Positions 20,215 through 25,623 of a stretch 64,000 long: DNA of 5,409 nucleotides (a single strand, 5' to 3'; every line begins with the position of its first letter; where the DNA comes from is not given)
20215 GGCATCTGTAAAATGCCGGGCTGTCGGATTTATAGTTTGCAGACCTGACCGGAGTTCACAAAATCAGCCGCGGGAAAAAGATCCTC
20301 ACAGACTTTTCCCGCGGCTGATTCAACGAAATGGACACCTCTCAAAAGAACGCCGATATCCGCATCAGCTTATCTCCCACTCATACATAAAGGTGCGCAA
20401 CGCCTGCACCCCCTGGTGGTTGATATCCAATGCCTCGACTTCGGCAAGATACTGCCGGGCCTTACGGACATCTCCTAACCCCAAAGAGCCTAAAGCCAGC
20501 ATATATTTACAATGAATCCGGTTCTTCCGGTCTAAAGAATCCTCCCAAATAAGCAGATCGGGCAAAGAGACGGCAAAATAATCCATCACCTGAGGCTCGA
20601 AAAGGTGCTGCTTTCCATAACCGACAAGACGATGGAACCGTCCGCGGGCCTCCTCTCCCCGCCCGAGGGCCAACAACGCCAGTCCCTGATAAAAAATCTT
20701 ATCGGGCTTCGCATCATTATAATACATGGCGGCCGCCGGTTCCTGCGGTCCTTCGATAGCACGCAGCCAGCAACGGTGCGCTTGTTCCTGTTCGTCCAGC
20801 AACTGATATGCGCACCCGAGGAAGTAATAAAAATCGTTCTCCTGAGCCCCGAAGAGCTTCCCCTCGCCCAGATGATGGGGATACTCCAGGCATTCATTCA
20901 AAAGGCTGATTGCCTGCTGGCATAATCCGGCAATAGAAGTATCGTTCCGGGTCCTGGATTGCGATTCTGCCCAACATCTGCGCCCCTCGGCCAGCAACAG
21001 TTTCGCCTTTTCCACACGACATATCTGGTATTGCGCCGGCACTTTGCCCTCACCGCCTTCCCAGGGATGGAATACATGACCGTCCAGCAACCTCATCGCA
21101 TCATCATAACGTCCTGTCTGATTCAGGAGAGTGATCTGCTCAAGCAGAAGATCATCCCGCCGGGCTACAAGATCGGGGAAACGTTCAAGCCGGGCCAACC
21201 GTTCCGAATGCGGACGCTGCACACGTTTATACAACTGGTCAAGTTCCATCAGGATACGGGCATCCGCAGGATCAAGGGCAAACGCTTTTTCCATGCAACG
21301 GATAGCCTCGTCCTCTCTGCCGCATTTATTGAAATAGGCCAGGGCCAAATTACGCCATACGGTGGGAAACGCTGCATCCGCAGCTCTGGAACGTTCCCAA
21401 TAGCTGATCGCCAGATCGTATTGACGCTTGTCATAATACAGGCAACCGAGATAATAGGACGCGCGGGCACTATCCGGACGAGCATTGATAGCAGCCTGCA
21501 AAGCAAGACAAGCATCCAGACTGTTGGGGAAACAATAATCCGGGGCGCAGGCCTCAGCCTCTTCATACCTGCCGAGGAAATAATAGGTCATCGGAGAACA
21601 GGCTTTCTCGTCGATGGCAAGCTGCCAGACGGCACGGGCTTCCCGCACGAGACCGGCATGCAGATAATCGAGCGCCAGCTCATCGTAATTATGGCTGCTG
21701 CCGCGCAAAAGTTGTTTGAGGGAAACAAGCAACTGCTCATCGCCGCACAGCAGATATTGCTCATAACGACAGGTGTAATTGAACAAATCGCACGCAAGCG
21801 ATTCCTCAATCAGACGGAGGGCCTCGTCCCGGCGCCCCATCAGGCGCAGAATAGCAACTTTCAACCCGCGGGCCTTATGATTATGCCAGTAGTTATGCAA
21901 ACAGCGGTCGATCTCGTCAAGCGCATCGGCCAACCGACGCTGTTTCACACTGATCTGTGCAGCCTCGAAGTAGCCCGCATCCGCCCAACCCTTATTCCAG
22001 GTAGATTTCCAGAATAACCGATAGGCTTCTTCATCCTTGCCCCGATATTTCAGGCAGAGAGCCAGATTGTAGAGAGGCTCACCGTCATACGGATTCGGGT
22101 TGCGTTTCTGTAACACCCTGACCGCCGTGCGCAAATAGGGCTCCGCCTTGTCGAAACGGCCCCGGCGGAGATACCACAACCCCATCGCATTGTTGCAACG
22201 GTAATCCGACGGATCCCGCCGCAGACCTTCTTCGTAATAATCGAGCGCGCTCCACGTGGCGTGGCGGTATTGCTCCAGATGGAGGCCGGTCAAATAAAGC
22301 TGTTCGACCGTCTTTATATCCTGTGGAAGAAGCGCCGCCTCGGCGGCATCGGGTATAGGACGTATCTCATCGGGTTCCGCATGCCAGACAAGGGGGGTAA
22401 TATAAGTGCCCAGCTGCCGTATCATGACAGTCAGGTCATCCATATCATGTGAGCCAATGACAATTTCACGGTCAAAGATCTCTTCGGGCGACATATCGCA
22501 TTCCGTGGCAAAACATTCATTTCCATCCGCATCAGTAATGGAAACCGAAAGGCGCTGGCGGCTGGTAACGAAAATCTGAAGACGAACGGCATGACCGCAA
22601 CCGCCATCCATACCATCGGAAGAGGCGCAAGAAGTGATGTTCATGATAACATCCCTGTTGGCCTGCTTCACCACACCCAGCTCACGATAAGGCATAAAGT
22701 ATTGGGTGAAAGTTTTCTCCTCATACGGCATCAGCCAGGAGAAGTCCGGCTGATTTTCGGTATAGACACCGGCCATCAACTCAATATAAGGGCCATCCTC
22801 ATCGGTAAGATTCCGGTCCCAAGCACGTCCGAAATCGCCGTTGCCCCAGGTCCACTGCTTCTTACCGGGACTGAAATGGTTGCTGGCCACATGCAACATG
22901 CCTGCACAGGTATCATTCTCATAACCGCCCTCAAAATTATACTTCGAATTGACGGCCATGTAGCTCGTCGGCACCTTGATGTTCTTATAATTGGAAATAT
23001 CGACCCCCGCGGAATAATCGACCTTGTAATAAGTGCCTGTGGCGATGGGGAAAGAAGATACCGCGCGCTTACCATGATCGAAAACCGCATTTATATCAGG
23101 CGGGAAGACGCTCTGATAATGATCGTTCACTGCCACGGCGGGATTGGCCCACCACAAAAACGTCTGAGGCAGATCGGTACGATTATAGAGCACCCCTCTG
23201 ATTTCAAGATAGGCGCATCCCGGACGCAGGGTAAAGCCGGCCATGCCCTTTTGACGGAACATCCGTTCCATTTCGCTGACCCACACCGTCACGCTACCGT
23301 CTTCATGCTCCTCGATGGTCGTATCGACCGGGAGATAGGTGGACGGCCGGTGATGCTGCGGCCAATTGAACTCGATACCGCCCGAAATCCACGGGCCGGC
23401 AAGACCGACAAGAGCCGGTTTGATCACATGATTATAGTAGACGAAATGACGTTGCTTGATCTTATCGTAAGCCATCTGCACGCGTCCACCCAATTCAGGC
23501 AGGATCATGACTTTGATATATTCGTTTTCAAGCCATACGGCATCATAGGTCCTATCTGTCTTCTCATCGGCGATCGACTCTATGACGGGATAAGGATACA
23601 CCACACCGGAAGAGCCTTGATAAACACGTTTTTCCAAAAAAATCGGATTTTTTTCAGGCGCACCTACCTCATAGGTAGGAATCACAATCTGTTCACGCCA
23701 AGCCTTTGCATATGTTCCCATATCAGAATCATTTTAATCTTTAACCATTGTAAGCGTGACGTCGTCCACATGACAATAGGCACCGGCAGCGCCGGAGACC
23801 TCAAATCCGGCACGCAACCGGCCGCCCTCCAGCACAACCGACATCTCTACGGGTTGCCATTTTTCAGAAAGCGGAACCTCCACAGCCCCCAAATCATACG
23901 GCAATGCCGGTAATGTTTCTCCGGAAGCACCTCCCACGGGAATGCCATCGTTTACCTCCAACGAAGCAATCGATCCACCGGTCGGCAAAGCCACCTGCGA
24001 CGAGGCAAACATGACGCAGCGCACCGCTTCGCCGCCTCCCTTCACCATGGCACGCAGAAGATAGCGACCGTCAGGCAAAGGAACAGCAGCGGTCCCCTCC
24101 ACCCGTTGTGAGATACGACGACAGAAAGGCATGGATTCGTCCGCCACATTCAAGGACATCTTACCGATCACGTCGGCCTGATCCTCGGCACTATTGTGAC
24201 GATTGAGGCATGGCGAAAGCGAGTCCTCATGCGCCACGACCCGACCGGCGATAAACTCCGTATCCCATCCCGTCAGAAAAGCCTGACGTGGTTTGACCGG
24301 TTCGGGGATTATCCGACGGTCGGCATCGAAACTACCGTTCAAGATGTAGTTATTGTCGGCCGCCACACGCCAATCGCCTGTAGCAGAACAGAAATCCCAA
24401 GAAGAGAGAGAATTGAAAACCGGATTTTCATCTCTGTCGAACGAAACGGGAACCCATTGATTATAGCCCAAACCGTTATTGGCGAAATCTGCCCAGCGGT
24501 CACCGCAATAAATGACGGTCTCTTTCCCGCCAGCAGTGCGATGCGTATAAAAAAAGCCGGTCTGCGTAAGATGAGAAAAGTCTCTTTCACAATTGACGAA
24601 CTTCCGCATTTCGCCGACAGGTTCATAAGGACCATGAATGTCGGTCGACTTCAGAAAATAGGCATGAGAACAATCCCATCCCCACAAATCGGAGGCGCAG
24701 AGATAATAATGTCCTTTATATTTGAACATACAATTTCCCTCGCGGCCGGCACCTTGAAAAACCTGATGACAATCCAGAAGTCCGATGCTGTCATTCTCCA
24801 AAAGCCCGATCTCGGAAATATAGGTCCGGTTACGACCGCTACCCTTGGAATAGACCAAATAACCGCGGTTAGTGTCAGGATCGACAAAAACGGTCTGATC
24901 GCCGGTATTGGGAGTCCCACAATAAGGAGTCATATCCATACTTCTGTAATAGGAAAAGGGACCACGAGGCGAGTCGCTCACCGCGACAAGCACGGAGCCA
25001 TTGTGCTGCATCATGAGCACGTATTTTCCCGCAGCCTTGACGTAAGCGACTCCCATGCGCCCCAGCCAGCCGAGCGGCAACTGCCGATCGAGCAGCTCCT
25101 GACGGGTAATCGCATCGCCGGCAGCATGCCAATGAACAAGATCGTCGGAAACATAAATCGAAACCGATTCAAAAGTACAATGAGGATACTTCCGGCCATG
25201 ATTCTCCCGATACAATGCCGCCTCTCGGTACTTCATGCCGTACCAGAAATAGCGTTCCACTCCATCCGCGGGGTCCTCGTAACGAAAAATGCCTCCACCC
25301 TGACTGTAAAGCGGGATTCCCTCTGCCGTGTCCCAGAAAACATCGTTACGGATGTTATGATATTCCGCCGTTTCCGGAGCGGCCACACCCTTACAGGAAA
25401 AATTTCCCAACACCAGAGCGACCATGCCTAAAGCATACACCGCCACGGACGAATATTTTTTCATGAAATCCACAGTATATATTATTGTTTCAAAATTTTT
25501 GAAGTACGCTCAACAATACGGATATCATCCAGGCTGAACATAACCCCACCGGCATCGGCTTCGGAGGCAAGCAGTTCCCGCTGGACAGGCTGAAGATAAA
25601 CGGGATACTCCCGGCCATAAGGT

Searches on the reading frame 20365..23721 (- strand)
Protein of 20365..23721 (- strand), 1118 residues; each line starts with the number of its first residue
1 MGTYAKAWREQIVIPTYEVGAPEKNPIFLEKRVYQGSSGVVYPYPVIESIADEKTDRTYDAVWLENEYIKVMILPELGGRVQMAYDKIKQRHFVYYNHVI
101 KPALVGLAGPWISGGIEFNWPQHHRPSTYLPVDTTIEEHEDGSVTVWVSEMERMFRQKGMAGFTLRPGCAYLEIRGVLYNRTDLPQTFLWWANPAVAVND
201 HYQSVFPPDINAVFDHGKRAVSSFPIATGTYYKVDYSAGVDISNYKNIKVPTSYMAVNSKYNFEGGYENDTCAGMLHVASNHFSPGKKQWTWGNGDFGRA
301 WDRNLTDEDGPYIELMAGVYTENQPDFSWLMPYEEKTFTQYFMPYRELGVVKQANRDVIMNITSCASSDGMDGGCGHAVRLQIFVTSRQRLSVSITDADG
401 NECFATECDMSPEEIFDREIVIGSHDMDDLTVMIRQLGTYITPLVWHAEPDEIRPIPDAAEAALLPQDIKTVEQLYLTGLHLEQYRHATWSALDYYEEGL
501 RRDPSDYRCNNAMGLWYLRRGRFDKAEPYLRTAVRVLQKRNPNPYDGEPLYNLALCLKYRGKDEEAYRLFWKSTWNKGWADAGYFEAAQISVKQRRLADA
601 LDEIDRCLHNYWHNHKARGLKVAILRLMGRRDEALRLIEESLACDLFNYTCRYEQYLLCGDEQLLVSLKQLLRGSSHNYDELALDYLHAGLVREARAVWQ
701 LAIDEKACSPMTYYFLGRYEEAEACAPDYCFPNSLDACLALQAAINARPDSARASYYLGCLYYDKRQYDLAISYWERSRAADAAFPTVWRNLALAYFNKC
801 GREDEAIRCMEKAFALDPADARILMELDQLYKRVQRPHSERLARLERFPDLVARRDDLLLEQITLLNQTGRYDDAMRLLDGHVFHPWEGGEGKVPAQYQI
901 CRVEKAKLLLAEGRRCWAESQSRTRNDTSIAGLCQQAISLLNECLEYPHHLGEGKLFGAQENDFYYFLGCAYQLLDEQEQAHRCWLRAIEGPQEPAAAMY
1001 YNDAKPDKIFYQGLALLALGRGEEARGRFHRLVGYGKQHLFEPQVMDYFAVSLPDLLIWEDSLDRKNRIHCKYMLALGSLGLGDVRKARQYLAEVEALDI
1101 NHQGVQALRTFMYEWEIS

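Call 20: search_protein_families(library=pfam, proteins=[window:20365-23721:-], max_evalue=0.00001)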
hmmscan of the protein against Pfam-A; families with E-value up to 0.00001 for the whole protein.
window:20365-23721:- (1118 aa): 11 families
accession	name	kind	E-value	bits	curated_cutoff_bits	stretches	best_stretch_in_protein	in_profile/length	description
PF17128.10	DUF5107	-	1.8e-56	191.8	24.4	1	40-344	5-309/310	Domain of unknown function (DUF5107)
PF07719.23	TPR_2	-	8e-20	69.7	27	0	787-819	2-33/34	Tetratricopeptide repeat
PF00515.34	TPR_1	-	1.2e-12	47.5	27.8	0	752-777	1-26/34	Tetratricopeptide repeat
PF13424.12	TPR_12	-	2.3e-12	47.4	30.1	1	511-567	7-65/77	Tetratricopeptide repeat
PF13428.12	TPR_14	-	5e-10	39.5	23.5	0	787-827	2-41/44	Tetratricopeptide repeat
PF13176.12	TPR_7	-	5.9e-09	35.8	27.9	0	512-534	4-26/36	Tetratricopeptide repeat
PF13181.12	TPR_8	-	1.2e-08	34.8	25.7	0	790-819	5-33/34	Tetratricopeptide repeat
PF14559.12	TPR_19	-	1.5e-08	35.3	25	0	764-825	3-63/68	Tetratricopeptide repeat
PF13431.12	TPR_17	-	1.6e-07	31.5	24.4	0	741-772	2-33/34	Tetratricopeptide repeat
PF13432.12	TPR_16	-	2.1e-07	31.7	32.7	0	758-820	3-64/65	Tetratricopeptide repeat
PF23914.1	TPR_CcmH_CycH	-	7.2e-06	26.4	42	0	801-844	64-107/158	Cytochrome c-type biogenesis protein H TPR domain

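Call 59: search_solved_structures(query=window:20368-23721:-, max_evalue=0.001)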
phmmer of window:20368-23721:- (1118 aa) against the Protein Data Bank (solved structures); distinct sequences matched with E-value up to 0.001: 43.
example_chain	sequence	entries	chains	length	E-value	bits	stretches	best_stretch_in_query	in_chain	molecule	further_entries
9qhb_A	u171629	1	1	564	2.3e-49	171.3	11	737-827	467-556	Engineered tetratricopeptide repeat protein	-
8bu0_A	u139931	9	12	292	4.6e-27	97.4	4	749-823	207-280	Consensus tetratricopeptide repeat protein | Crystal structure of an 8-repeat consensus TPR superhelix with Zinc. | Monomer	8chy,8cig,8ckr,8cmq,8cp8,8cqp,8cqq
9qhc_A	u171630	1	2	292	1.8e-21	78.9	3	741-821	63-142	Engineered tetratricopeptide repeat protein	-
5cd6_A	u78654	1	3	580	1.2e-17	66.3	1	41-345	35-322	TPR-domain containing protein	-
1na0_A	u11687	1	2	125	7.6e-16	60.3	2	742-827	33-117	designed protein CTPR3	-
8ch0_A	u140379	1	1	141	3e-14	55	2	749-819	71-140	Consensus tetratricopeptide repeat protein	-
2fo7_A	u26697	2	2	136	1.1e-13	53.1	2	749-819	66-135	SYNTHETIC CONSENSUS TPR PROTEIN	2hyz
6vfh_A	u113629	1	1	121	1.4e-10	42.8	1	738-827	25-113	T33_dn10A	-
3kd7_A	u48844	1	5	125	2.5e-10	42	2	741-827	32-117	CTPR390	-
6v8e_A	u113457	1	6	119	3.7e-10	41.4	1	738-827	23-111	Designed protein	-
6vfi_B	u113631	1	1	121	7.5e-10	40.4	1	738-822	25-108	O43_dn18B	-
9gzg_A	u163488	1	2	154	9.7e-10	40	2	754-833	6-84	Engineered CTPR protein with glutamic acids for conductivity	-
1na3_A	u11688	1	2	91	3.9e-09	38.1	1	750-827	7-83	designed protein CTPR2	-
6vfk_A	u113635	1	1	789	7.2e-09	37.2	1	738-827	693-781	BG505-SOSIP-T33_dn10A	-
6vfj_B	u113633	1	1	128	7.5e-09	37.1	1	738-835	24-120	I53_dn5B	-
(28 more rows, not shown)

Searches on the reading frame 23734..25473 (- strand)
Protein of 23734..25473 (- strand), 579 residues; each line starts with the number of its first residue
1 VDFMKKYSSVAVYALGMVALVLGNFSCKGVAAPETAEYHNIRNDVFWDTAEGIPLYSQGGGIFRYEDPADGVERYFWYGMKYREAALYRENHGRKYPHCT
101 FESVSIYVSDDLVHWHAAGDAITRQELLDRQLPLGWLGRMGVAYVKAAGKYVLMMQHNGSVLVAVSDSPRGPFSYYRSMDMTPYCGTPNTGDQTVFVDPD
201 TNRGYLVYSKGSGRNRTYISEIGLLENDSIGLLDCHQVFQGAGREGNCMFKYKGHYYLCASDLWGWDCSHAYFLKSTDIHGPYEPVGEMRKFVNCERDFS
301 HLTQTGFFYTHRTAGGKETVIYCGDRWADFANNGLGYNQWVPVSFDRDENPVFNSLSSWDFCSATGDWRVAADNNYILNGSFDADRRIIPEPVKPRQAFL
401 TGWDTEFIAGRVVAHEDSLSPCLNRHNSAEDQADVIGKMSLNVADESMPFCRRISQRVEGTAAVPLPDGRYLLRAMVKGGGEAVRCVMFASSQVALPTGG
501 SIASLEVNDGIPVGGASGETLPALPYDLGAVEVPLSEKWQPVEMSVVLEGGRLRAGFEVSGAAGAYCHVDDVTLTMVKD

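Call 20: search_protein_families(library=pfam, proteins=[window:23734-25473:-], max_evalue=0.00001)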
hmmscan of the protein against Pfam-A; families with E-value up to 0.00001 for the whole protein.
window:23734-25473:- (579 aa): 1 family
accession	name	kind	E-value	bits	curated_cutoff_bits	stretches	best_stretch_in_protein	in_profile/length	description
PF04616.20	Glyco_hydro_43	-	4.4e-15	56.2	32.2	1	101-285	32-223/288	Glycosyl hydrolases family 43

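Call 55: search_solved_structures(query=window:23737-25473:-, max_evalue=0.00001)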
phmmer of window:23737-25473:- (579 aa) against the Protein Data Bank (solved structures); distinct sequences matched with E-value up to 0.00001: 7.
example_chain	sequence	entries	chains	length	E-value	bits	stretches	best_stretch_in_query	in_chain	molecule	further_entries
3vsf_A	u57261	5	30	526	4.5e-14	55.4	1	41-349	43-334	Ricin B lectin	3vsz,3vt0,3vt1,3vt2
6eug_A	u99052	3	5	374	6.4e-12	48.3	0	191-361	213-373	Beta-glucanase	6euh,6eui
7bys_A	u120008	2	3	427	1.5e-11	47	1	91-378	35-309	Galactan 1,3-beta-galactosidase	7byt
7byv_A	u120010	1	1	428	3.8e-11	45.7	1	91-378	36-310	Galactan 1,3-beta-galactosidase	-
7byx_A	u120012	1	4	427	1.1e-10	44.2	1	91-378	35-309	Galactan 1,3-beta-galactosidase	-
5flw_A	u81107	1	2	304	2.2e-09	39.9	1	95-329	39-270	EXO-BETA-1,3-GALACTANASE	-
6euf_A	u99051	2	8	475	7.8e-09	38.1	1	103-367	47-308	Beta-glucanase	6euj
